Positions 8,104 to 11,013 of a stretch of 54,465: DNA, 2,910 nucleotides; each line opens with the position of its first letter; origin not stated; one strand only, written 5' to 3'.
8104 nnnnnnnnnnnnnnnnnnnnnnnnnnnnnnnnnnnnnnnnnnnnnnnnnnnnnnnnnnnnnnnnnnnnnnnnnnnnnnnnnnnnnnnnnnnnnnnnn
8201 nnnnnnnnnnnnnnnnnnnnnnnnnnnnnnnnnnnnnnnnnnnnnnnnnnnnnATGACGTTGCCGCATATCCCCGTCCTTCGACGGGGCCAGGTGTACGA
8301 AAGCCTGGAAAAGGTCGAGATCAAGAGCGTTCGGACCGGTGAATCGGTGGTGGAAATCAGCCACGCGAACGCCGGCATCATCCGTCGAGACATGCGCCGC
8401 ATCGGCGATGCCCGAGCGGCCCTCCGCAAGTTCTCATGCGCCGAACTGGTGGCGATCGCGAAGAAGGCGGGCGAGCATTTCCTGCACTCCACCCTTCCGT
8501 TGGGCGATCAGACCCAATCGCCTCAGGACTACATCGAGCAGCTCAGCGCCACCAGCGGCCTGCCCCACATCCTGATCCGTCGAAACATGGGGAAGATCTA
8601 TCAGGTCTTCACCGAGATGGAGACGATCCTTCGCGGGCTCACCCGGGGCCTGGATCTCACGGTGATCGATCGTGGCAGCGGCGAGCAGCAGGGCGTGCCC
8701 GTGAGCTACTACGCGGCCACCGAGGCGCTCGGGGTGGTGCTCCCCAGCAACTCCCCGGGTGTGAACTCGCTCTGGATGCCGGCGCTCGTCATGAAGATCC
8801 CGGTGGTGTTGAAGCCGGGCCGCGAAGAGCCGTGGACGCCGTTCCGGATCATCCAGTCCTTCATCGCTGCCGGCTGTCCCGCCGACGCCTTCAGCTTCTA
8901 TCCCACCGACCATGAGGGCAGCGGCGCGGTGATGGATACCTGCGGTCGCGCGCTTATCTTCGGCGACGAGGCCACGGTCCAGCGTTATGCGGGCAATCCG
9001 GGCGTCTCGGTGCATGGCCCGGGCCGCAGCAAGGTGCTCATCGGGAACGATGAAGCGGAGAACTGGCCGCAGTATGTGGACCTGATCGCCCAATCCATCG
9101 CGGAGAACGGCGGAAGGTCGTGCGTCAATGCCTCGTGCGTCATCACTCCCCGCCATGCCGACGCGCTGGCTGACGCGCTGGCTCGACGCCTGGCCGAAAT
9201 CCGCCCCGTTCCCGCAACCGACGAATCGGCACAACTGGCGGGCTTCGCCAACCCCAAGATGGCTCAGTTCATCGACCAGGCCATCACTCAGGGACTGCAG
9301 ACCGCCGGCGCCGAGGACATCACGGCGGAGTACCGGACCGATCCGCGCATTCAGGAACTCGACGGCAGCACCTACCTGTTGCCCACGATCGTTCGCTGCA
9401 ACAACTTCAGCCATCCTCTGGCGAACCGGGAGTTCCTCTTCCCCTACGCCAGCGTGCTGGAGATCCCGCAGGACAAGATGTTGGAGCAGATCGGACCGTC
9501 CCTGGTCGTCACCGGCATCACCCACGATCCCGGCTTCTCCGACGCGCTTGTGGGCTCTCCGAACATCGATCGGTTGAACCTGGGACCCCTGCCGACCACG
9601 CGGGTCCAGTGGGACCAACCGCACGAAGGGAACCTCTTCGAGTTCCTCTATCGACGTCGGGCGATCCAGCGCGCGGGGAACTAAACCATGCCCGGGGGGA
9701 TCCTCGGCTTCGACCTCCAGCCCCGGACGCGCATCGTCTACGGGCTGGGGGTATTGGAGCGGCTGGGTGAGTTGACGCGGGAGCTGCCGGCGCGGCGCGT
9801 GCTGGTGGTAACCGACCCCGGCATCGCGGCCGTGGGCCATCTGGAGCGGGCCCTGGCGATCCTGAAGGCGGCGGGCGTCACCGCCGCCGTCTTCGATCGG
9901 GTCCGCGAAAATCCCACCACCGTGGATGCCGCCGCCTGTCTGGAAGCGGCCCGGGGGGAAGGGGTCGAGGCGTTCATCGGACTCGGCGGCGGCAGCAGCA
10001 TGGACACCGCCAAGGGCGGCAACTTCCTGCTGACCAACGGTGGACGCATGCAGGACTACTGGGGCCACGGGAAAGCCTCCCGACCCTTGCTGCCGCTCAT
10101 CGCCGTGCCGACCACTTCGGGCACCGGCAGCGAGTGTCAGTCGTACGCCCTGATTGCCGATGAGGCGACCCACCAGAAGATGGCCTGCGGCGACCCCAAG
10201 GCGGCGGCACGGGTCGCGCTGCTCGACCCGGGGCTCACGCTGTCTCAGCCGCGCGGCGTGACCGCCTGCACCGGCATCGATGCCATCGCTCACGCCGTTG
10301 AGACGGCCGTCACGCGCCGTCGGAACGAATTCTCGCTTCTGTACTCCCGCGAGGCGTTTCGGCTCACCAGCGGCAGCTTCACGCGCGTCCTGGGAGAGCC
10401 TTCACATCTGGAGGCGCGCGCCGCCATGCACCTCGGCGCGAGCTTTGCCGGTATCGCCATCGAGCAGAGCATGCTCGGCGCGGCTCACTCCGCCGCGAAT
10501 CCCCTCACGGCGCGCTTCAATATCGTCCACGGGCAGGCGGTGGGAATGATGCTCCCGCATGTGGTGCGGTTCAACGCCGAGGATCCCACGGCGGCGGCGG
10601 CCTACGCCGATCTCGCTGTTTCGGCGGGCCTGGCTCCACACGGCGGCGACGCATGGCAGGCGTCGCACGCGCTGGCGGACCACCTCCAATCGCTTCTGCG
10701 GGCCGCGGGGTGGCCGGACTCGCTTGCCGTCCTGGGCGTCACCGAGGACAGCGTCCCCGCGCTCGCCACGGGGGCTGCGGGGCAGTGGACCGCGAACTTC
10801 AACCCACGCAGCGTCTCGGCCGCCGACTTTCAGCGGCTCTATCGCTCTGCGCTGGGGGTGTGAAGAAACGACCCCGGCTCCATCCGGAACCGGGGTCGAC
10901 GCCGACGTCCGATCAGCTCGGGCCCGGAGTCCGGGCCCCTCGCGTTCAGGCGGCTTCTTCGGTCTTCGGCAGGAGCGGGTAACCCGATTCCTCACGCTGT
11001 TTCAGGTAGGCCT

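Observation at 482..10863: Lux-like fatty-acid-reductase trio interleaved with four exported PQQ-like beta-propellers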

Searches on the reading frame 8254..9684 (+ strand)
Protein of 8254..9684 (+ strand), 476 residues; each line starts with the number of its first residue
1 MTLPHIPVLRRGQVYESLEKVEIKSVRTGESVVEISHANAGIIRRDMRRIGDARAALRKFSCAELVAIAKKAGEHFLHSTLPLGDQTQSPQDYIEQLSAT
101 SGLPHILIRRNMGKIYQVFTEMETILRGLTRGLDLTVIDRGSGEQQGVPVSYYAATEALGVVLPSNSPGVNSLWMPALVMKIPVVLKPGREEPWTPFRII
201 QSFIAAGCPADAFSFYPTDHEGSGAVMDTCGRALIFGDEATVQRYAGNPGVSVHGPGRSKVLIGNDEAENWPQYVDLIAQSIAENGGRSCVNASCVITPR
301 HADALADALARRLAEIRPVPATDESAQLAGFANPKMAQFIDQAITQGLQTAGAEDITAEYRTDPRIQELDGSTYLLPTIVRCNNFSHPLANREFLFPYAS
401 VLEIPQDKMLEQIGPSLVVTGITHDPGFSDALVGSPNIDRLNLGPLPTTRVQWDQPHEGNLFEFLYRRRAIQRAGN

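Call 3: search_protein_families(library=pfam, proteins=[window:8254-9684:+], max_evalue=0.01)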
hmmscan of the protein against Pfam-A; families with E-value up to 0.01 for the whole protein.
window:8254-9684:+ (476 aa): 1 family
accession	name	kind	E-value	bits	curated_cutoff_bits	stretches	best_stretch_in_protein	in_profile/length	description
PF00171.27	Aldedh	-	3.5e-13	49.3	23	1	101-404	79-379/461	Aldehyde dehydrogenase family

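Call 4: search_protein_families(library=ncbifam, proteins=[window:8254-9684:+], max_evalue=0.01)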
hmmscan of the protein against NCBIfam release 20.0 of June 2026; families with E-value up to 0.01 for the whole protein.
window:8254-9684:+ (476 aa): 11 families
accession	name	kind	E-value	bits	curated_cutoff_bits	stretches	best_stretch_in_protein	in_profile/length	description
TIGR01722.1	MMSDH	subfamily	8.5e-08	31.3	448.5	1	150-349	128-337/477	CoA-acylating methylmalonate-semialdehyde dehydrogenase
NF045735.1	PaDhStyDPseudo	equivalog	6.2e-07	28.5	850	1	158-363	146-362/483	phenylacetaldehyde dehydrogenase StyD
TIGR02278.1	PaaN-DH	equivalog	1.1e-06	27.3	562.8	1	268-430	270-430/664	phenylacetic acid degradation bifunctional protein PaaZ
NF006992.0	PRK09457.1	subfamily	5e-06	25.5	514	1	159-401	138-383/487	succinylglutamate-semialdehyde dehydrogenase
NF042993.1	AlphKGSA_gudD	equivalog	5e-06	25.5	770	1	158-404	143-395/481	alpha-ketoglutaric semialdehyde dehydrogenase GucD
NF009725.0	PRK13252.1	equivalog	5e-06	25.2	593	1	151-405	135-397/488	betaine-aldehyde dehydrogenase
TIGR02299.1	HpaE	equivalog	0.00019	20.2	638.35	1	151-404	131-393/488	5-carboxymethyl-2-hydroxymuconate semialdehyde dehydrogenase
TIGR01804.1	BADH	equivalog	0.0003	19.4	668.6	1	142-404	115-388/467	betaine-aldehyde dehydrogenase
NF006916.0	PRK09407.1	equivalog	0.0028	16.3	521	0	159-336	160-344/526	succinic semialdehyde dehydrogenase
TIGR03240.1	arg_catab_astD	equivalog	0.0035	16.2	579.3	1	159-385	136-366/484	succinylglutamate-semialdehyde dehydrogenase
TIGR01780.1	SSADH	subfamily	0.0096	14.8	646.35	0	176-404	140-369/448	succinate-semialdehyde dehydrogenase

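Call 6: search_solved_structures(query=window:8254-9684:+, max_evalue=0.1, show_alignments=1)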
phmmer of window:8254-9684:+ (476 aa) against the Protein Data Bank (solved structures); distinct sequences matched with E-value up to 0.1: 28.
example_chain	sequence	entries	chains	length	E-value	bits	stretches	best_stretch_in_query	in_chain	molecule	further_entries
4o6r_A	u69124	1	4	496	2.8e-08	36.1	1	157-407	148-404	Aldehyde Dehydrogenase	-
5iuu_A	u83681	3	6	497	6e-08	35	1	159-405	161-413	Aldehyde dehydrogenase family protein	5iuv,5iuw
4e4g_A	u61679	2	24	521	1.1e-07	34.1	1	147-352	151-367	Methylmalonate-semialdehyde dehydrogenase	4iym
6b4r_A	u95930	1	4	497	1.6e-07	33.6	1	159-406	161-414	KauB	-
3b4w_A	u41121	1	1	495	2.4e-07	33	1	169-405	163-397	Aldehyde dehydrogenase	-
7jso_A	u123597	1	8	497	9.9e-07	31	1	159-405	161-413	Aldehyde dehydrogenase family protein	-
2d4e_A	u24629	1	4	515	3e-05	26.1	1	158-398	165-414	5-carboxymethyl-2-hydroxymuconate semialdehyde dehydrogenase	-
7uyy_A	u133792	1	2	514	4.7e-05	25.5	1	158-350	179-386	Aldehyde dehydrogenase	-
5kf0_A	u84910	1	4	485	4.7e-05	25.4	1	175-347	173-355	Aldehyde dehydrogenase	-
5j6b_A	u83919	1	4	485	6.6e-05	25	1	175-343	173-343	Aldehyde dehydrogenase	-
5jry_A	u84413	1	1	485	7.7e-05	24.7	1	175-346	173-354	NAD-dependent aldehyde dehydrogenase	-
4o5h_A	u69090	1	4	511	0.0001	24.4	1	123-350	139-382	Phenylacetaldehyde dehydrogenase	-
4qet_A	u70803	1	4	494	0.0001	24.4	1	157-350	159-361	Aldehyde dehydrogenase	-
3ty7_A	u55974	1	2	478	0.00019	23.5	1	153-402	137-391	Putative aldehyde dehydrogenase SAV2122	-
5gtk_A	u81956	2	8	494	0.00034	22.6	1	157-350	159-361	Betaine-aldehyde dehydrogenase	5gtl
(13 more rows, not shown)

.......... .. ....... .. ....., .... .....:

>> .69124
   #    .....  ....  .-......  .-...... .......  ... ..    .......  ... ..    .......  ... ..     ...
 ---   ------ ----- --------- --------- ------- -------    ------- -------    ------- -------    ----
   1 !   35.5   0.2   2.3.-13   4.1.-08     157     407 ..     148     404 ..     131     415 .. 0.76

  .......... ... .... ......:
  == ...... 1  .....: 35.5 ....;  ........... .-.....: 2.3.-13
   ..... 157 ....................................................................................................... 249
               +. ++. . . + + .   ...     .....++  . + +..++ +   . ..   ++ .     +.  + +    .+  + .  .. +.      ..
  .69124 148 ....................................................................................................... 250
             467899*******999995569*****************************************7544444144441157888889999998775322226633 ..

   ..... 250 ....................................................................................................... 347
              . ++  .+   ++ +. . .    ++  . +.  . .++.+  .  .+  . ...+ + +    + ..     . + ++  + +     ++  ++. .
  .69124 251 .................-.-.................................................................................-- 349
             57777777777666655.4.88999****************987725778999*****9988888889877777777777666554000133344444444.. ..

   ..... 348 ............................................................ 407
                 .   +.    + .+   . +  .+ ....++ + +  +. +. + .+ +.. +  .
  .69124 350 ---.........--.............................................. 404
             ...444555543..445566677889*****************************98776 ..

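Call 16: search_dna_similar(query=window:8254-9684:+, collection=plasmids, mode=protein, max_evalue=1e-10, max_rows=15)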
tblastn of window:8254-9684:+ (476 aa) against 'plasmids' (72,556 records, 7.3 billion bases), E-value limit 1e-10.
Records with a match: 19; places in all: 19; records where one place covers at least 80% of the query: 18.
Best place of each record, by identity: <60% 19.
By first word of the organism name: Streptomyces 9; Pantoea 4; Streptantibioticus 2; Halomarina 1; Halalkalicoccus 1; Burkholderia 1; Escherichia 1.
By predicted mobility (MOB-suite, as given by PLSDB): non-mobilizable 14; mobilizable 3; conjugative 2.
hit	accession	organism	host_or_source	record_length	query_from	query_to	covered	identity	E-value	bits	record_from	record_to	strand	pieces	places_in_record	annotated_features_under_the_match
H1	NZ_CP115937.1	Streptomyces goshikiensis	microorganism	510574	63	471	86%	31.0%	4e-27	122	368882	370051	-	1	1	aldehyde dehydrogenase family protein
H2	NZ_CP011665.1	Streptomyces sp. Mg1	-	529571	63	471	86%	31.0%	1e-26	121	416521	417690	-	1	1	aldehyde dehydrogenase family protein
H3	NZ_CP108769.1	Streptomyces goshikiensis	-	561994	63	471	86%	31.0%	1e-26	121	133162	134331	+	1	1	aldehyde dehydrogenase family protein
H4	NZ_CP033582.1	Streptomyces sp. ADI95-16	-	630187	63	471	86%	31.0%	1e-26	121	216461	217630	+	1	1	aldehyde dehydrogenase family protein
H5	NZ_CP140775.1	Streptomyces goshikiensis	cell culture,soil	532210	63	471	86%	31.0%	1e-26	121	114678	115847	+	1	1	aldehyde dehydrogenase family protein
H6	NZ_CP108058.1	Streptomyces goshikiensis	-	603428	63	471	86%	31.0%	1e-26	121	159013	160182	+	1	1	aldehyde dehydrogenase family protein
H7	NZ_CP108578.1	Streptomyces goshikiensis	-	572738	63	471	86%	31.0%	1e-26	121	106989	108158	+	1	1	aldehyde dehydrogenase family protein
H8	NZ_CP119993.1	Halomarina sp. PSR21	cell culture,saline soil from Tarim ...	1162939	57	466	86%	28.2%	1e-32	139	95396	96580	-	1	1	record has no annotation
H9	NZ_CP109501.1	Streptomyces sp. NBC_01426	-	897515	59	471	87%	27.5%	1e-28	127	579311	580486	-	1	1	aldehyde dehydrogenase family protein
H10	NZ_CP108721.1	Streptomyces sp. NBC_00998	-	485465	73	465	83%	28.9%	4e-20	101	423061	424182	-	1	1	aldehyde dehydrogenase family protein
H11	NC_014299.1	Halalkalicoccus jeotgali B3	-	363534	57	467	86%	26.6%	4e-22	107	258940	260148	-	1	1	aldehyde dehydrogenase family protein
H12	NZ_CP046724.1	Pantoea agglomerans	pure culture,cherry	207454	70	469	84%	27.2%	7e-30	131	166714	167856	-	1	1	aldehyde dehydrogenase family protein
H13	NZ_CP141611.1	Pantoea agglomerans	cell culture,hydroalcoholic extract of ...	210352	70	469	84%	27.2%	7e-30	131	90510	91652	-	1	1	aldehyde dehydrogenase family protein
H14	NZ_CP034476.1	Pantoea agglomerans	food,leaf from rome apple cultivar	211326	70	469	84%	27.0%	2e-29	129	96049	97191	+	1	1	aldehyde dehydrogenase family protein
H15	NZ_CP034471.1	Pantoea agglomerans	food,leaf from rome apple cultivar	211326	70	469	84%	27.0%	2e-29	129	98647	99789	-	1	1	aldehyde dehydrogenase family protein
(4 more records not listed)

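Call 17: get_annotated_region(hit=H12, flank=9000)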
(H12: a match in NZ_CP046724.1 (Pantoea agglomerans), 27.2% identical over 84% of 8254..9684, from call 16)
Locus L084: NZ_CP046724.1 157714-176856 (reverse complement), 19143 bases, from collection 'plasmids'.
description: Pantoea agglomerans strain ASB05 plasmid pASB05p2, complete sequence
organism: Pantoea agglomerans (NCBI taxid 549)
taxonomy: Bacteria; Pseudomonadota; Gammaproteobacteria; Enterobacterales; Erwiniaceae; Pantoea; Pantoea agglomerans
host: -; source: pure culture,cherry; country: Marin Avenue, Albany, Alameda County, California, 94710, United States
typing (MOB-suite, as given by PLSDB): non-mobilizable; replicon rep_cluster_807
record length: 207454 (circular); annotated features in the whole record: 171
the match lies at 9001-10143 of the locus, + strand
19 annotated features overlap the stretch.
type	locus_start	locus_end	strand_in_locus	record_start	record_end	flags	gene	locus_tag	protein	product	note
CDS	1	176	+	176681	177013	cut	-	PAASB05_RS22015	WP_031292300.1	type II toxin-antitoxin system RelE/ParE family toxin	-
CDS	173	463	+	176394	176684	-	-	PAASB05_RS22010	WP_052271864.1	XRE family transcriptional regulator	-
CDS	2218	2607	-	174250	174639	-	-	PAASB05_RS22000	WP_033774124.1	VOC family protein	-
CDS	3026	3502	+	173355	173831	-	-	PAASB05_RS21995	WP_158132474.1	PhzA/PhzB family protein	GO:0017000 - antibiotic biosynthetic process [Evidence IEA]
CDS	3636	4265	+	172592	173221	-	-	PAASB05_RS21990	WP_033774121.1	isochorismatase family protein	-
CDS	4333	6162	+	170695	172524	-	-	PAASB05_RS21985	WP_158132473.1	anthranilate synthase family protein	-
CDS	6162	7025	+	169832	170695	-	-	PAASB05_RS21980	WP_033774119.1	PhzF family phenazine biosynthesis protein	GO:0009058 - biosynthetic process [Evidence IEA]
CDS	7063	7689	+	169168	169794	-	-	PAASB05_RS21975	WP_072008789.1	pyridoxine 5'-phosphate oxidase C-terminal domain-containing protein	-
CDS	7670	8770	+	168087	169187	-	-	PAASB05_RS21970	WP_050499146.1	AMP-binding protein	-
CDS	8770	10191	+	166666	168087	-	-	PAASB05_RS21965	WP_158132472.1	aldehyde dehydrogenase family protein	-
CDS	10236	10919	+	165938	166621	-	-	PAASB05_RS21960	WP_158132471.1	class I SAM-dependent methyltransferase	-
CDS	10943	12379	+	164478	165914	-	-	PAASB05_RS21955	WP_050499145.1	MFS transporter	-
CDS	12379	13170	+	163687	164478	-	-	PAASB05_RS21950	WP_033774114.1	SDR family oxidoreductase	-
CDS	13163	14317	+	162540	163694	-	-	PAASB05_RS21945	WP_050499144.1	hypothetical protein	-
CDS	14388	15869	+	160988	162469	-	-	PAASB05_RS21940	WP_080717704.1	AMP-binding protein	-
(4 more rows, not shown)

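Call 18: get_annotated_region(hit=H1, flank=6000)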
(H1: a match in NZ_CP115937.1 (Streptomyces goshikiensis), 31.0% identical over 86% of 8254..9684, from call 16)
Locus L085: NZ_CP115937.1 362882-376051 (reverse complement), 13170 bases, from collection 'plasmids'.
description: Streptomyces goshikiensis strain CGMCC 4.1796 plasmid punmamed1, complete sequence
organism: Streptomyces goshikiensis (NCBI taxid 1942)
taxonomy: Bacteria; Actinomycetota; Actinomycetes; Kitasatosporales; Streptomycetaceae; Streptomyces; Streptomyces goshikiensis
host: -; source: microorganism; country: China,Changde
typing (MOB-suite, as given by PLSDB): non-mobilizable
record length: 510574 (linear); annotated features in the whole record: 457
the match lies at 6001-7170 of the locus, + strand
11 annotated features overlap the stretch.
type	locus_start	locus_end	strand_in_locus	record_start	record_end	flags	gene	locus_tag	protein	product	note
CDS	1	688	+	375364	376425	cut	-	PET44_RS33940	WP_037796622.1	class I SAM-dependent methyltransferase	-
CDS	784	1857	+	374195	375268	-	-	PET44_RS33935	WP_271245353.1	helix-turn-helix domain-containing protein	-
CDS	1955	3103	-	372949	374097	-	-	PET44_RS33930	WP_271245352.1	FAD-dependent monooxygenase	-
CDS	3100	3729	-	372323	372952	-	-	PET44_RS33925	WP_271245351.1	hypothetical protein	-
CDS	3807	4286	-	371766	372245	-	-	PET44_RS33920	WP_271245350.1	carboxymuconolactone decarboxylase family protein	-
CDS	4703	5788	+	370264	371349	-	-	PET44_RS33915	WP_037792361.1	AMP-binding protein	-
CDS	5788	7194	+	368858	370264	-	-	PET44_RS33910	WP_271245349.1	aldehyde dehydrogenase family protein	-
CDS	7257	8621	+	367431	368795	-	-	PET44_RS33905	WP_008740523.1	3-deoxy-7-phosphoheptulonate synthase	GO:0009073 - aromatic amino acid family biosynthetic process [Evidence IEA]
CDS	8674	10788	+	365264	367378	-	pabB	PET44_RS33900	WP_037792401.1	aminodeoxychorismate synthase component I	GO:0009396 - folic acid-containing compound biosynthetic process [Evidence IEA]; GO:0008153 - para-aminobenzoic acid ...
CDS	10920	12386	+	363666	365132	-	-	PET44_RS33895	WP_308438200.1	AMP-binding protein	-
CDS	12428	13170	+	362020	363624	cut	-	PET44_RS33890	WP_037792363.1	AMP-binding protein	-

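Call 70: search_protein_families(library=pfam, proteins=[window:8254-9684:+], max_evalue=10)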
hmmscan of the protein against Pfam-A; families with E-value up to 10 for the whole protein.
window:8254-9684:+ (476 aa): 1 family
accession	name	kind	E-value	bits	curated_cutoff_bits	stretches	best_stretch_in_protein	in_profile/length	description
PF00171.27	Aldedh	-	3.5e-13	49.3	23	1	101-404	79-379/461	Aldehyde dehydrogenase family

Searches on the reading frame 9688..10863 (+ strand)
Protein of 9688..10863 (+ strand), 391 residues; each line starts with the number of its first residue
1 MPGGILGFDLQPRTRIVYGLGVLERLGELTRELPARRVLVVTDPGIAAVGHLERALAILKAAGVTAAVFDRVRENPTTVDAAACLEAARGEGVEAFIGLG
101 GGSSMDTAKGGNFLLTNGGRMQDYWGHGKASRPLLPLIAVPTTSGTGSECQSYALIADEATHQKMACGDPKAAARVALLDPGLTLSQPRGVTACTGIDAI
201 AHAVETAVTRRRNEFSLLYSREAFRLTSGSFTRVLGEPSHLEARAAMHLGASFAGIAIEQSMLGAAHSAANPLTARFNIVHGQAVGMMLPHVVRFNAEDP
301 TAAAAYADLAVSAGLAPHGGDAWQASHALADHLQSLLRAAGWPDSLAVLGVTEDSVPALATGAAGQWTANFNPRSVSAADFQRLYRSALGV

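Call 3: search_protein_families(library=pfam, proteins=[window:9688-10863:+], max_evalue=0.01)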
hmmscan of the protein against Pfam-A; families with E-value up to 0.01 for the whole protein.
window:9688-10863:+ (391 aa): 3 families
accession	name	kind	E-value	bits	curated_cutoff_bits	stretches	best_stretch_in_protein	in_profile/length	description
PF00465.25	Fe-ADH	-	4.3e-47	160.3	31.3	1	14-181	2-168/168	Iron-containing alcohol dehydrogenase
PF25137.1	ADH_Fe_C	-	8.5e-33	114.1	27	1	192-388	1-193/194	Fe-containing alcohol dehydrogenase family, C-terminal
PF13685.12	Fe-ADH_2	-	1.5e-11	45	28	1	19-109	3-91/149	Iron-containing alcohol dehydrogenase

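Call 4: search_protein_families(library=ncbifam, proteins=[window:9688-10863:+], max_evalue=0.01)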
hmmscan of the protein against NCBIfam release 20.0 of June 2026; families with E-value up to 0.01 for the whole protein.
window:9688-10863:+ (391 aa): 17 families
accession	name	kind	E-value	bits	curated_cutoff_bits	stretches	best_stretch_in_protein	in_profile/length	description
NF041833.1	Fe_ADH_ErcA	equivalog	3.9e-77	259.9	550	1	16-389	11-382/382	alcohol dehydrogenase-like regulatory protein ErcA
NF053866.1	CholDhdGbsBBac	equivalog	7.5e-69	232.2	550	1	13-389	15-391/392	choline dehydrogenase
TIGR02638.1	lactal_redase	equivalog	1e-66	225.3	523.15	1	18-385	12-379/379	lactaldehyde reductase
NF007911.0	PRK10624.1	equivalog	5e-63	213.3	537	1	18-388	13-381/382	lactaldehyde reductase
NF058672.1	4HyButDHCUPNE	equivalog_domain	3e-60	204.4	500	1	14-388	8-377/378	4-hydroxybutyrate dehydrogenase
NF050025.1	SulfAcetaldRedSarD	equivalog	9.5e-59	199.2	700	1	13-383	8-379/385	sulfoacetaldehyde reductase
NF010378.0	PRK13805.1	equivalog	6.1e-56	189.8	951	1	34-387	481-862/872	bifunctional acetaldehyde-CoA/alcohol dehydrogenase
NF007363.0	PRK09860.1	equivalog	1.5e-54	185.7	581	1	23-388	19-382/383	L-threonine dehydrogenase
TIGR03405.1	Phn_Fe-ADH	equivalog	3.9e-42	144.3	423.7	1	16-315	7-303/355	iron-containing alcohol dehydrogenase PsrA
NF011998.0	PRK15454.1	equivalog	1.2e-37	129.6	556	1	17-388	31-394/395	ethanolamine utilization ethanol dehydrogenase EutG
TIGR04266.1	NDMA_methanol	equivalog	1.7e-33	116.1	625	1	10-348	13-353/420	NDMA-dependent methanol dehydrogenase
NF011717.0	PRK15138.1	equivalog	1.4e-18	67.1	645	1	8-359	4-356/387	alcohol dehydrogenase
NF041822.1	daptide_DH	equivalog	1.9e-12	46.7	300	1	36-194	1-162/363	daptide-type RiPP biosynthesis dehydogenase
NF006941.0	PRK09423.1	subfamily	3.9e-08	32.5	336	1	14-111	9-103/367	glycerol dehydrogenase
NF053832.1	GlycoaldRedHalo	equivalog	3.7e-05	23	550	1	15-110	10-102/363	glycolaldehyde reductase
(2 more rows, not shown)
